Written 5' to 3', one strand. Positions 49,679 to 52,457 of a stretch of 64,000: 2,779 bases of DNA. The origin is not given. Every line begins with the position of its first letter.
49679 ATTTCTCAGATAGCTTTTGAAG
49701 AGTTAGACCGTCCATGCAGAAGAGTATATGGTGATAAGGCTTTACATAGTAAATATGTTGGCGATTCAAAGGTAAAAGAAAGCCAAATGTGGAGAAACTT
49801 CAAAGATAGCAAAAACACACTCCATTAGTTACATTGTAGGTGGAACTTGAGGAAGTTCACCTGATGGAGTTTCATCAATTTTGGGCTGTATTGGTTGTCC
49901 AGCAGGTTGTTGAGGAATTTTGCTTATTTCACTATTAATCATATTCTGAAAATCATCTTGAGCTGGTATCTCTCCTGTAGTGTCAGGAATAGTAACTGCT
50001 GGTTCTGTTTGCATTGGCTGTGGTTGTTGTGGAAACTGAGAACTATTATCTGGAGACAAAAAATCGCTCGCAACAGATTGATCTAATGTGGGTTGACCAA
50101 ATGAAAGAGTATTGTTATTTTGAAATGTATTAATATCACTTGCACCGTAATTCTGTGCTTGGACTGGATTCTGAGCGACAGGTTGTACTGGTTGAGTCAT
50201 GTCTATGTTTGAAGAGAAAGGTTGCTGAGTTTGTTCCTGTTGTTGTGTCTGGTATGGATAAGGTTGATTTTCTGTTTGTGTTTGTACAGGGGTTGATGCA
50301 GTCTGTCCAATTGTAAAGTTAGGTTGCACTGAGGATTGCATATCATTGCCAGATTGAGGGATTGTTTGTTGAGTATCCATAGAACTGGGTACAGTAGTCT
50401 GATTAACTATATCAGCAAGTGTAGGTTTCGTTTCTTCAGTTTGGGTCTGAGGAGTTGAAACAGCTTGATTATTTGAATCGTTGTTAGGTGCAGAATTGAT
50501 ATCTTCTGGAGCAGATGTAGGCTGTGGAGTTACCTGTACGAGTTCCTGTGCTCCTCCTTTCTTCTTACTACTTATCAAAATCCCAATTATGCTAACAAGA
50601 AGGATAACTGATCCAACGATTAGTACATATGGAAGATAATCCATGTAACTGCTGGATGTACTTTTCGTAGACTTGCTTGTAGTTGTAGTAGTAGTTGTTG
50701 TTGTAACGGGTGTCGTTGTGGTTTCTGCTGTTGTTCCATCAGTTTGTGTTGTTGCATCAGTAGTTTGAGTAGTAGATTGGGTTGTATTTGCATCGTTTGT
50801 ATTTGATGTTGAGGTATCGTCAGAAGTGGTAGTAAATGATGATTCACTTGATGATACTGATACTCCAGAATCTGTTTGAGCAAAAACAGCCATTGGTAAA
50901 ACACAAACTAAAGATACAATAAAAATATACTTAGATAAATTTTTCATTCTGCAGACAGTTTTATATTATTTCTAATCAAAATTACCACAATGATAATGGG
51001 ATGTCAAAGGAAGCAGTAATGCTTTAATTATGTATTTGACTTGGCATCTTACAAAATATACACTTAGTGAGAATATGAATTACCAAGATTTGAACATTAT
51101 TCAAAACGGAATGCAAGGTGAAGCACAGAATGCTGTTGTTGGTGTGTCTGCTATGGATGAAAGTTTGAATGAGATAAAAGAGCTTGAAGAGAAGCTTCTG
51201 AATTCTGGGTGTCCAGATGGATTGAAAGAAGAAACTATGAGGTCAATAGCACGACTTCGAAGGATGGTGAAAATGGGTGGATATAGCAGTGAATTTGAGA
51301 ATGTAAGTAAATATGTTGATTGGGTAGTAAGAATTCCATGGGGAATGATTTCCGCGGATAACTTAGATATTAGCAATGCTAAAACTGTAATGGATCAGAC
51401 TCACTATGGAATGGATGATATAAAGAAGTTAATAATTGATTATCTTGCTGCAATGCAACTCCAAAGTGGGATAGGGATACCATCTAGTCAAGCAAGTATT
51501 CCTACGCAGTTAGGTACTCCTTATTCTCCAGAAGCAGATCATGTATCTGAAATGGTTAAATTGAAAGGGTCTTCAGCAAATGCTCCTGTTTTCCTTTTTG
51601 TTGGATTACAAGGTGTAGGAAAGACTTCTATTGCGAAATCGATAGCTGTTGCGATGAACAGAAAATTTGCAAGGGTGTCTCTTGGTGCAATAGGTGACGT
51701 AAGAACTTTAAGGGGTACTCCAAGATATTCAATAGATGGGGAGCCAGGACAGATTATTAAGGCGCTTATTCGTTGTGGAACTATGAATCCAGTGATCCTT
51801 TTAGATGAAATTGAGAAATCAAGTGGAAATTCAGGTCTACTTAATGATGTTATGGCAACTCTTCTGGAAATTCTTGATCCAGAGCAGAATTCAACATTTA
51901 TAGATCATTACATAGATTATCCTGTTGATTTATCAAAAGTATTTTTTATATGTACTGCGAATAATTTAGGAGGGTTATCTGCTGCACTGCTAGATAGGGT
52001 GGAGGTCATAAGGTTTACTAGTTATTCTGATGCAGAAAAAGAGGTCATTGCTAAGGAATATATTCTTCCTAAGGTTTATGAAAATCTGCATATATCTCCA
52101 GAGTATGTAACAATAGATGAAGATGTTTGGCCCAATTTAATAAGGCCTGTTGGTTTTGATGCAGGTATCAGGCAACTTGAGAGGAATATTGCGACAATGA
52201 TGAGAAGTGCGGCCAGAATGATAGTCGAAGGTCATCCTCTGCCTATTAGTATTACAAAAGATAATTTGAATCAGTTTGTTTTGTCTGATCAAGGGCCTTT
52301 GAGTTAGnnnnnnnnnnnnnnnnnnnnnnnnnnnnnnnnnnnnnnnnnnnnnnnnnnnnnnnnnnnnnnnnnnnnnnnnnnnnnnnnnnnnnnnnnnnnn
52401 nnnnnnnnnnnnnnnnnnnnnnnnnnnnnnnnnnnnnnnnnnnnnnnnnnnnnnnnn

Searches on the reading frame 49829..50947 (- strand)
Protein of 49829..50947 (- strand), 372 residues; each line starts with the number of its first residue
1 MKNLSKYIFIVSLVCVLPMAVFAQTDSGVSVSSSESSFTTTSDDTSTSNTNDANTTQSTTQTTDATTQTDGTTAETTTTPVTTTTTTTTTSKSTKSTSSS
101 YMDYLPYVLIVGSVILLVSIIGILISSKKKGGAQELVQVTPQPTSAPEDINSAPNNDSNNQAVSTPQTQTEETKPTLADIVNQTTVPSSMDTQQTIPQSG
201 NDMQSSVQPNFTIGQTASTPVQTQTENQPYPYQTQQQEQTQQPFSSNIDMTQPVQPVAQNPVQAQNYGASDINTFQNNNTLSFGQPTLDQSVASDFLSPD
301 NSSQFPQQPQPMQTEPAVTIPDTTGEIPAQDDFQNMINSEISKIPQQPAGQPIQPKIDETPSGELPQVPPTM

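Call 8: search_protein_families(library=pfam, proteins=[window:49829-50947:-], max_evalue=0.01)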
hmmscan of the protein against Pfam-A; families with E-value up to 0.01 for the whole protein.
window:49829-50947:- (372 aa): 1 family
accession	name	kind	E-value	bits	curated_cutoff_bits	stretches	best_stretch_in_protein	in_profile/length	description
PF10812.13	DUF2561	-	0.0034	17.9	27.8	0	95-173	55-132/202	Protein of unknown function (DUF2561)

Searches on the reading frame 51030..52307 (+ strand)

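Call 8: search_protein_families(library=pfam, proteins=[window:51030-52307:+], max_evalue=0.01)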
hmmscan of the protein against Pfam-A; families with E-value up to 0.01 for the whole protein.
window:51030-52307:+ (425 aa): 7 families
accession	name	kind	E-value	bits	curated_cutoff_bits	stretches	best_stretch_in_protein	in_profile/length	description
PF00004.35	AAA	-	1.9e-18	67.6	21.2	1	189-330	2-129/131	ATPase family associated with various cellular activities (AAA)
PF07724.20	AAA_2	-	2.5e-08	34.5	27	1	187-311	5-124/166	AAA domain (Cdc48 subfamily)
PF22667.2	Lon_lid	-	3.2e-08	33.5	27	1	355-402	5-52/57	Lon protease AAA+ ATPase lid domain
PF07728.20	AAA_5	-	4.7e-06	27.1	22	1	188-323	2-138/139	AAA domain (dynein-related subfamily)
PF13476.12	AAA_23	-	0.0036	18.4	27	1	184-306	18-136/201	AAA domain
PF13173.12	AAA_14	-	0.0052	17.2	27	0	186-275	3-75/129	AAA domain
PF00448.28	SRP54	-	0.0062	16.6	22.7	0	187-221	3-37/196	SRP54-type protein, GTPase domain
